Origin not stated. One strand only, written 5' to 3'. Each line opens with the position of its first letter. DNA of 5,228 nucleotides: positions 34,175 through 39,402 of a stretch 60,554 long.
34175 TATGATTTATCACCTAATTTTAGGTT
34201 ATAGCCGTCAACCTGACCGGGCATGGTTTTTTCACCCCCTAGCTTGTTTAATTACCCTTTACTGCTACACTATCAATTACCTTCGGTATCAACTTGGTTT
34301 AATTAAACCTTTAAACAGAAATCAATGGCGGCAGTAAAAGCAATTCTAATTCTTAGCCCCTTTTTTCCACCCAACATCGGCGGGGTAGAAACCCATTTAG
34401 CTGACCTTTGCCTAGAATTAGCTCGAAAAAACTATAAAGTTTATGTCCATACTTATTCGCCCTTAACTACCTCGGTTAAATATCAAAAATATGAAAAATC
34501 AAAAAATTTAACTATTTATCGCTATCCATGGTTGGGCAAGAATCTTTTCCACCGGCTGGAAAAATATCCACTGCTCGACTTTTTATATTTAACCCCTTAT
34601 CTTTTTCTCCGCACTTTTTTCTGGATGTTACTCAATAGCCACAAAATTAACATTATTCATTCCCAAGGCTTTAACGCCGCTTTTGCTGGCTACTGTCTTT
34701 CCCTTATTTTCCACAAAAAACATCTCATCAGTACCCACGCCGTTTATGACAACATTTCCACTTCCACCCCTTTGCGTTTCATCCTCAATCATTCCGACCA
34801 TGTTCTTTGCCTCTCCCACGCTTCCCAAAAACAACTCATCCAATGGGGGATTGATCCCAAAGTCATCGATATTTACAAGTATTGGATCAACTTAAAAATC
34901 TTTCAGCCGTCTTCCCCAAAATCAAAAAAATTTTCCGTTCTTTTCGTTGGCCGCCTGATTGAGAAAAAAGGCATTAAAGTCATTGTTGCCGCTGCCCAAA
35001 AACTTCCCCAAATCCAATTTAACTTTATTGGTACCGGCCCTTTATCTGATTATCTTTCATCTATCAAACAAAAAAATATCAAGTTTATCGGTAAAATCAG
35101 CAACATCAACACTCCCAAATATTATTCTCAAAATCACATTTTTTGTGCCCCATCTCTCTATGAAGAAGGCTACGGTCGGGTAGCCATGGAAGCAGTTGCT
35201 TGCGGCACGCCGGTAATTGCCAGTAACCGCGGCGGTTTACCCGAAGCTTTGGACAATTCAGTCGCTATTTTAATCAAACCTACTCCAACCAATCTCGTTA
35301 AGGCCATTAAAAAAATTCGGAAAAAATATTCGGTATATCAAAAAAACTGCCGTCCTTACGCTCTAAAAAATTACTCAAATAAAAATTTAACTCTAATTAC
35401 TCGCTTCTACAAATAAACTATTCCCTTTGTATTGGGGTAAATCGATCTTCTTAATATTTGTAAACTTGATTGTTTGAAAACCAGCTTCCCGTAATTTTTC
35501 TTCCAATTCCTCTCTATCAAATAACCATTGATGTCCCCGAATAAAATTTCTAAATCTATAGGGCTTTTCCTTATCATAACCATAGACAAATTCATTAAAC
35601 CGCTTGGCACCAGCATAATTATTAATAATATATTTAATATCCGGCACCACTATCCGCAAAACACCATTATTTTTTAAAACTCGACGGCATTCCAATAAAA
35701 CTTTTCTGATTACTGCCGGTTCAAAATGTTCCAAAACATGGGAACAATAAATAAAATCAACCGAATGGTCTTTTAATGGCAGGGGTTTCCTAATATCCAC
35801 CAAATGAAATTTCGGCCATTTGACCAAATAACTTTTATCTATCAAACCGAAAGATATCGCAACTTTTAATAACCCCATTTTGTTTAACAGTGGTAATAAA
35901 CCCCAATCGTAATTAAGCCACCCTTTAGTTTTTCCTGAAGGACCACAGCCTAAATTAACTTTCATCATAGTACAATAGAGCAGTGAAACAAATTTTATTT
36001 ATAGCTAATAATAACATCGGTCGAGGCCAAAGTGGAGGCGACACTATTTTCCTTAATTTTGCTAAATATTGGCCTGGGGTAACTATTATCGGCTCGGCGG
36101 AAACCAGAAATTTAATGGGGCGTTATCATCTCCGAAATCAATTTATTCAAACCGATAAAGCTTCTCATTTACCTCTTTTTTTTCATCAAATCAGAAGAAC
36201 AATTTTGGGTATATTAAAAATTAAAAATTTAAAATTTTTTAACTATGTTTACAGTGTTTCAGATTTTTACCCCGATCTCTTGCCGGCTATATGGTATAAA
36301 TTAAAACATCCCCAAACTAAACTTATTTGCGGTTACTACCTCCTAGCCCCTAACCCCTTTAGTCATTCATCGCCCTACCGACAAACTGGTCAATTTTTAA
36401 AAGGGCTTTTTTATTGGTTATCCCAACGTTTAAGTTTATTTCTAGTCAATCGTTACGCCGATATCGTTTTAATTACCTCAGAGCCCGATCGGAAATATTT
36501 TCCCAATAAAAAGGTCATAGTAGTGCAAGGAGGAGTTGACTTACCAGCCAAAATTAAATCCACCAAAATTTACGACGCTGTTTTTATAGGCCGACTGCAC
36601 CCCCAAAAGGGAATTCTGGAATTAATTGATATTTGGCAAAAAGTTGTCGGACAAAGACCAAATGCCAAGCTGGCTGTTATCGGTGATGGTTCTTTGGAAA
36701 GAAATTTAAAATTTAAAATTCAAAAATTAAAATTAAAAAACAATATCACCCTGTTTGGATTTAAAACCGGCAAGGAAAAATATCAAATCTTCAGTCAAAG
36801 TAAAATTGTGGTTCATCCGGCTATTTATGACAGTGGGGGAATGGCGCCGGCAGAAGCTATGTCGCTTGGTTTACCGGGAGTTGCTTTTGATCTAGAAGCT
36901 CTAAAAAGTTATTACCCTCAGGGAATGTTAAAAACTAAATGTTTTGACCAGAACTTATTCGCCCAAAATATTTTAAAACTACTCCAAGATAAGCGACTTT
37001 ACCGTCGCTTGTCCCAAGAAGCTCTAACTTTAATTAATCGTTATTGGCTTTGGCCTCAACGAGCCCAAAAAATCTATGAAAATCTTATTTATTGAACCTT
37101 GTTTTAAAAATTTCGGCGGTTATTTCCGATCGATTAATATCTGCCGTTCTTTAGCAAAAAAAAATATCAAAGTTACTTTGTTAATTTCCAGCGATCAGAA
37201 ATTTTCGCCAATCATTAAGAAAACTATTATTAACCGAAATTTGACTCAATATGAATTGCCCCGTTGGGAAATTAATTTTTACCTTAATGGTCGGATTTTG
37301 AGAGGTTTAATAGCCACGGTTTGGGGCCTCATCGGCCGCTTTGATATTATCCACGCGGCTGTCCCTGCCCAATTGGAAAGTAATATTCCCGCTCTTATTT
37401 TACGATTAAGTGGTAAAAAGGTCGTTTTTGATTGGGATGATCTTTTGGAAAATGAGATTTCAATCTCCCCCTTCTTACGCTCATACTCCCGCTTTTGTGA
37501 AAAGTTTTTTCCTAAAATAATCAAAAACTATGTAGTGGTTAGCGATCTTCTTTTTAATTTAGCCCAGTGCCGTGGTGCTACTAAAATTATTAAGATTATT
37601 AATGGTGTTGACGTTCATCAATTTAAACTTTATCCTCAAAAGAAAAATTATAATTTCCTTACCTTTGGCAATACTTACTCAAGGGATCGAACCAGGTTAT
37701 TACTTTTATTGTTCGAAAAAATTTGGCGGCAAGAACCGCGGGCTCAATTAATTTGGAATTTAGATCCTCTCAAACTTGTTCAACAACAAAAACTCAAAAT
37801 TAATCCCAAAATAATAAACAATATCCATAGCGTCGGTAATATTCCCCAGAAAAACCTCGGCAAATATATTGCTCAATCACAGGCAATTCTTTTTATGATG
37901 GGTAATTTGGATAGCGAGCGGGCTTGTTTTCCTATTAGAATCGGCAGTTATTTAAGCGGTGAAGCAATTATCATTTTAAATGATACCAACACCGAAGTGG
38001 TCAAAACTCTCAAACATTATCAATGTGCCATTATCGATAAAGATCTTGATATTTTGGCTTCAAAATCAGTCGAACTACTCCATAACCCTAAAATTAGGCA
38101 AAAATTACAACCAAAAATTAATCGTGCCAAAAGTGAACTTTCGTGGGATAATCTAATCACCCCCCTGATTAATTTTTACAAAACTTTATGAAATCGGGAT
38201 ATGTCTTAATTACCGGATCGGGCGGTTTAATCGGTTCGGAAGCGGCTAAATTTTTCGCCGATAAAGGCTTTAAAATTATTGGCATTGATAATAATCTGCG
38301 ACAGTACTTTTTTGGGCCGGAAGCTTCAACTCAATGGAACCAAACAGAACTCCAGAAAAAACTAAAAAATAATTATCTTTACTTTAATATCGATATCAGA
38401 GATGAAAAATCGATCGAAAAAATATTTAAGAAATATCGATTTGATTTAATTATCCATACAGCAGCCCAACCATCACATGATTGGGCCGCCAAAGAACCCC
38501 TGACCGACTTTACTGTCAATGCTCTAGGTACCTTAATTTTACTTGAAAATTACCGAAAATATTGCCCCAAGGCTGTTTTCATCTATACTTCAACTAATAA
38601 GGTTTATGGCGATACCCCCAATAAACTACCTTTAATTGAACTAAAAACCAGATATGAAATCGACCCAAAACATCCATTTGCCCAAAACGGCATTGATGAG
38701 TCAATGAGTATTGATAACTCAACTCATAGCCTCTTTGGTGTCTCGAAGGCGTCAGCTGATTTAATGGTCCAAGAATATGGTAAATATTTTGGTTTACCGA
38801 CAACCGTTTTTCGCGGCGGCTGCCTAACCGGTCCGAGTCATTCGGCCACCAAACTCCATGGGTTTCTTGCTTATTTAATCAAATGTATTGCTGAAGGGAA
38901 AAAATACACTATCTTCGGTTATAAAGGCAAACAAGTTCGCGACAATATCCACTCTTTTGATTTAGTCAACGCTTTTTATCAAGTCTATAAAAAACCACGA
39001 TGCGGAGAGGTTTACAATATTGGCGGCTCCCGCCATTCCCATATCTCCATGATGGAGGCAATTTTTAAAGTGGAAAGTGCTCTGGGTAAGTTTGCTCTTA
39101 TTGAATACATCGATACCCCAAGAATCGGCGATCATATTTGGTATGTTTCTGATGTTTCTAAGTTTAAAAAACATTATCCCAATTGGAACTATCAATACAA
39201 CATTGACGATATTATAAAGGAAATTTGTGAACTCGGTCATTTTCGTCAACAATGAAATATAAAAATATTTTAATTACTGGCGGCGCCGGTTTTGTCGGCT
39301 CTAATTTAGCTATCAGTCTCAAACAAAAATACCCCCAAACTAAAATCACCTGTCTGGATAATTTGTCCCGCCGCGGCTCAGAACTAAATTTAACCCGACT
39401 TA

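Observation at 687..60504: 60-kb glycosylation super-locus dominated by GT-C membrane transferases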

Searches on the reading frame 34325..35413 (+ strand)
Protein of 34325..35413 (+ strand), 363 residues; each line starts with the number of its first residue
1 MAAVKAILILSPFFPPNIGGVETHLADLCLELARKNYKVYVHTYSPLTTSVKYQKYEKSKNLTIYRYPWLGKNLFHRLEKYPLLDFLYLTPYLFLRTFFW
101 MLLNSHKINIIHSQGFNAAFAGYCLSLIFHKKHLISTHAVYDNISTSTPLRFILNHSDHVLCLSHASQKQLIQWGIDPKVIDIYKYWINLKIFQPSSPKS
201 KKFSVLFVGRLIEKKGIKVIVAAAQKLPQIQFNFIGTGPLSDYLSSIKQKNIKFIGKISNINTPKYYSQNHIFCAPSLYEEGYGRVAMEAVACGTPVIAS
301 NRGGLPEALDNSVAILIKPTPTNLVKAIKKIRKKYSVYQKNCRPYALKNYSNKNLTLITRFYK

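Call 5: search_protein_families(library=pfam, proteins=[window:34325-35413:+], max_evalue=0.01)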
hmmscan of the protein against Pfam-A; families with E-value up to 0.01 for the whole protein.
window:34325-35413:+ (363 aa): 6 families
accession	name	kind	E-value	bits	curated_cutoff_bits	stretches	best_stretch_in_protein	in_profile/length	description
PF00534.26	Glycos_transf_1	-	2.8e-29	102.3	26.4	1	192-345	5-168/172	Glycosyl transferases group 1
PF13692.12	Glyco_trans_1_4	-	5.9e-25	88.6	27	1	204-331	3-139/142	Glycosyl transferases group 1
PF13439.12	Glyco_transf_4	-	1.5e-18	67.8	28.5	1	18-181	1-159/170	Glycosyltransferase Family 4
PF20706.3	GT4-conflict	-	1.1e-09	38.2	26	1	269-313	281-324/385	Family 4 Glycosyltransferase in conflict systems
PF13579.12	Glyco_trans_4_4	-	5.1e-08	33.8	29.7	1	19-182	1-153/158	Glycosyl transferase 4-like domain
PF13524.12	Glyco_trans_1_2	-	1.9e-07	31.5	25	1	220-331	5-111/144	Glycosyl transferase-like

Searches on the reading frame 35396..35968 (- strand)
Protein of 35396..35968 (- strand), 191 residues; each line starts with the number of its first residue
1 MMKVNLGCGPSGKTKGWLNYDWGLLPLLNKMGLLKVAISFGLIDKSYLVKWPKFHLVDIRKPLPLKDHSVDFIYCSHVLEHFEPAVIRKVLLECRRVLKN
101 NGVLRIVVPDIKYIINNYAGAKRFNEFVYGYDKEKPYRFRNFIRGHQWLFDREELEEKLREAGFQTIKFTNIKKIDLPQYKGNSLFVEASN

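Call 6: search_protein_families(library=pfam, proteins=[window:35396-35968:-], max_evalue=0.01)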
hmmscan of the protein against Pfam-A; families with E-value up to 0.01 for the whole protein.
window:35396-35968:- (191 aa): 6 families
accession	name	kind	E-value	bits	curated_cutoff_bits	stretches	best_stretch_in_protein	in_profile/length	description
PF08241.18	Methyltransf_11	-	2.3e-11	44.6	21.2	1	52-105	44-94/95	Methyltransferase domain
PF13489.12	Methyltransf_23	-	1.7e-08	34.8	27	1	67-167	79-162/164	Methyltransferase domain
PF13649.12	Methyltransf_25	-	7.8e-08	33.3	27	1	53-102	49-97/97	Methyltransferase domain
PF08242.18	Methyltransf_12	-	8.9e-07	30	30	1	55-104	49-98/98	Methyltransferase domain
PF13847.12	Methyltransf_31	-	0.00012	22.3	27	1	53-110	57-113/145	Methyltransferase domain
PF01209.24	Ubie_methyltran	-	0.0034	17.2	20.1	0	62-172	109-221/233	ubiE/COQ5 methyltransferase family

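Call 66: search_protein_families(library=ncbifam, proteins=[window:35396-35968:-], max_evalue=0.00001)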
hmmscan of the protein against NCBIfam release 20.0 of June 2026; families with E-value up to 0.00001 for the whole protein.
window:35396-35968:- (191 aa): 1 family
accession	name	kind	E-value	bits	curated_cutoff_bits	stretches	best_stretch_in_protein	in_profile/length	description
NF045667.1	MTase_DVU1556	equivalog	1.2e-06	28.2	155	1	61-170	76-166/213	DVU_1556 family methyltransferase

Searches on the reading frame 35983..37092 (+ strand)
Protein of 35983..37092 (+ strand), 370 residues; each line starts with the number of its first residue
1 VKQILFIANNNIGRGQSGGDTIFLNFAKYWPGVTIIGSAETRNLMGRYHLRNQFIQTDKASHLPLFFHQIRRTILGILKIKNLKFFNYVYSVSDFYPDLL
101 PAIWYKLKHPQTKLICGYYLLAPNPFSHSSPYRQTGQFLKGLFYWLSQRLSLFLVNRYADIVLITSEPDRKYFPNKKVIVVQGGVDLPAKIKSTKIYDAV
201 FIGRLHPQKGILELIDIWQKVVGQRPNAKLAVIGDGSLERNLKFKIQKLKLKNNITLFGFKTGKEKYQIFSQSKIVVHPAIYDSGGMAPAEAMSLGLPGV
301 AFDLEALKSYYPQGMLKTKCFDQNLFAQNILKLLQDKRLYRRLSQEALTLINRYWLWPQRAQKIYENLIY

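Call 6: search_protein_families(library=pfam, proteins=[window:35983-37092:+], max_evalue=0.01)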
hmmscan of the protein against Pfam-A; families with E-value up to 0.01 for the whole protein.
window:35983-37092:+ (370 aa): 3 families
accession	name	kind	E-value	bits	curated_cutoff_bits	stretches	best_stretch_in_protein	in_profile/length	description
PF00534.26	Glycos_transf_1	-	1.4e-28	100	26.4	1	197-347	16-169/172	Glycosyl transferases group 1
PF13692.12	Glyco_trans_1_4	-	7.5e-22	78.6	27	1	199-336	4-142/142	Glycosyl transferases group 1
PF13524.12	Glyco_trans_1_2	-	0.0056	17.1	25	0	247-364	27-142/144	Glycosyl transferase-like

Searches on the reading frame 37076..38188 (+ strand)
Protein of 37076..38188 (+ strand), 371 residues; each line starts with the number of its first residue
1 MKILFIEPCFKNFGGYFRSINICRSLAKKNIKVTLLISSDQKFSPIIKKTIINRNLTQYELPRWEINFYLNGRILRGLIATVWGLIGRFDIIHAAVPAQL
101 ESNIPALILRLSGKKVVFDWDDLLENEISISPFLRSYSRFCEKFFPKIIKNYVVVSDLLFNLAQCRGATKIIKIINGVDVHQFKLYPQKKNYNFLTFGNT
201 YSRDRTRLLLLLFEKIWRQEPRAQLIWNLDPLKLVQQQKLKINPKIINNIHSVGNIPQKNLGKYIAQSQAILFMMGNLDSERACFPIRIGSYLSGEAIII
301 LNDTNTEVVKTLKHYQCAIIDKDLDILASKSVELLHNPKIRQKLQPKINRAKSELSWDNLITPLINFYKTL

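Call 6: search_protein_families(library=pfam, proteins=[window:37076-38188:+], max_evalue=0.01)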
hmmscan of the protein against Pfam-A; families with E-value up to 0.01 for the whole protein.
window:37076-38188:+ (371 aa): 1 family
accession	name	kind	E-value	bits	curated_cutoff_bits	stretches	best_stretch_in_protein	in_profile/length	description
PF13439.12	Glyco_transf_4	-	2.3e-05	24.9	28.5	1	21-181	10-169/170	Glycosyltransferase Family 4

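Call 66: search_protein_families(library=ncbifam, proteins=[window:37076-38188:+], max_evalue=0.00001)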
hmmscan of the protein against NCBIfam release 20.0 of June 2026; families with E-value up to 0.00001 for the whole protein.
window:37076-38188:+ (371 aa): 0 families

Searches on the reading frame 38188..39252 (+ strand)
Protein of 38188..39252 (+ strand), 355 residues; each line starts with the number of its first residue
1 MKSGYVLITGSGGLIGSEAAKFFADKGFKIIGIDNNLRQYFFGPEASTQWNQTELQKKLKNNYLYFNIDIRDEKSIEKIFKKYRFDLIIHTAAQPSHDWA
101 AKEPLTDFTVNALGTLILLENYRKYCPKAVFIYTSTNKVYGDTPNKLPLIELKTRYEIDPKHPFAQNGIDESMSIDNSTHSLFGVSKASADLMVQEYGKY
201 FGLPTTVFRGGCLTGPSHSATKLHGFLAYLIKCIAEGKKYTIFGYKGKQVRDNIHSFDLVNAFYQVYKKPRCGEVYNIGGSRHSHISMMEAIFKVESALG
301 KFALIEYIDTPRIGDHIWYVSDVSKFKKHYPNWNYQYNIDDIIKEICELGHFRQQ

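Call 6: search_protein_families(library=pfam, proteins=[window:38188-39252:+], max_evalue=0.01)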
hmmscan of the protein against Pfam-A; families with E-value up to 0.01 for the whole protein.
window:38188-39252:+ (355 aa): 7 families
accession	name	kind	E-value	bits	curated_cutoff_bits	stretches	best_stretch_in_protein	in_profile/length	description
PF01370.27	Epimerase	-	1.2e-40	139.9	20.9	1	6-279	1-240/240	NAD dependent epimerase/dehydratase family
PF16363.11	GDP_Man_Dehyd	-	1.9e-32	113.5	27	1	7-345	1-331/332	GDP-mannose 4,6 dehydratase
PF04321.23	RmlD_sub_bind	-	2.3e-12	47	27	1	6-143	3-108/287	RmlD substrate binding domain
PF02719.21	Polysacc_synt_2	-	4.7e-11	42.8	20.2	1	6-139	1-131/293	Polysaccharide biosynthesis protein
PF07993.18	NAD_binding_4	-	1.7e-08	34.4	20.1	1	84-247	88-243/258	Male sterility protein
PF01073.25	3Beta_HSD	-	1.6e-06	27.8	22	1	7-165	1-147/280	3-beta hydroxysteroid dehydrogenase/isomerase family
PF00106.31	adh_short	-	7.5e-05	22.7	26.6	1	6-115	3-112/195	short chain dehydrogenase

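Call 46: search_protein_families(library=ncbifam, proteins=[window:38188-39252:+], max_evalue=0.00001)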
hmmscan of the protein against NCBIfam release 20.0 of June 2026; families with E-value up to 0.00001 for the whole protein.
window:38188-39252:+ (355 aa): 13 families
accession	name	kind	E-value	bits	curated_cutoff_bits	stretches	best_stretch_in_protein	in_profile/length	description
TIGR01181.1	dTDP_gluc_dehyt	equivalog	6.3e-38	130.6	365.1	1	6-345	2-306/321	dTDP-glucose 4,6-dehydratase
TIGR01179.1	galE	equivalog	3.1e-28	98.6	262.3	1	6-345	2-320/332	UDP-glucose 4-epimerase GalE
NF007490.0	PRK10084.1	subfamily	2.8e-27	95.6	649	1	6-296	3-277/361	dTDP-glucose 4,6-dehydratase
NF007582.0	PRK10217.1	equivalog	1.2e-22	80.5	698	1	6-350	4-313/355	dTDP-glucose 4,6-dehydratase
TIGR04180.1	EDH_00030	hypoth_equivalog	5.7e-19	68.3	475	1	6-303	1-260/297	NAD-dependent 4,6-dehydratase LegB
NF007956.0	PRK10675.1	subfamily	2.3e-18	66.4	394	1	5-345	2-324/338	UDP-glucose 4-epimerase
TIGR02622.1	CDP_4_6_dhtase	equivalog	5.6e-17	61.9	278.45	1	6-142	7-135/352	CDP-glucose 4,6-dehydratase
TIGR02197.1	heptose_epim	equivalog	2.1e-13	50.2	274.6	1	6-145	1-123/316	ADP-glyceromanno-heptose 6-epimerase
TIGR01214.1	rmlD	equivalog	2.7e-10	39.8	224.05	1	6-140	2-104/285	dTDP-4-dehydrorhamnose reductase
NF041015.1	UDPsulfquin_syn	equivalog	5.5e-10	38.8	575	1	6-316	3-330/384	UDP-sulfoquinovose synthase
NF043036.1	ErythonDh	equivalog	8.6e-09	35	325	1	6-143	3-132/321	D-erythronate dehydrogenase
NF011728.1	PRK15181.1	equivalog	5.1e-07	29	760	1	6-155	18-159/348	Vi polysaccharide biosynthesis UDP-N-acetylglucosaminuronic acid C-4 epimerase TviC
TIGR01472.1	gmd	equivalog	1.7e-06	27.5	415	0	6-165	3-156/342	GDP-mannose 4,6-dehydratase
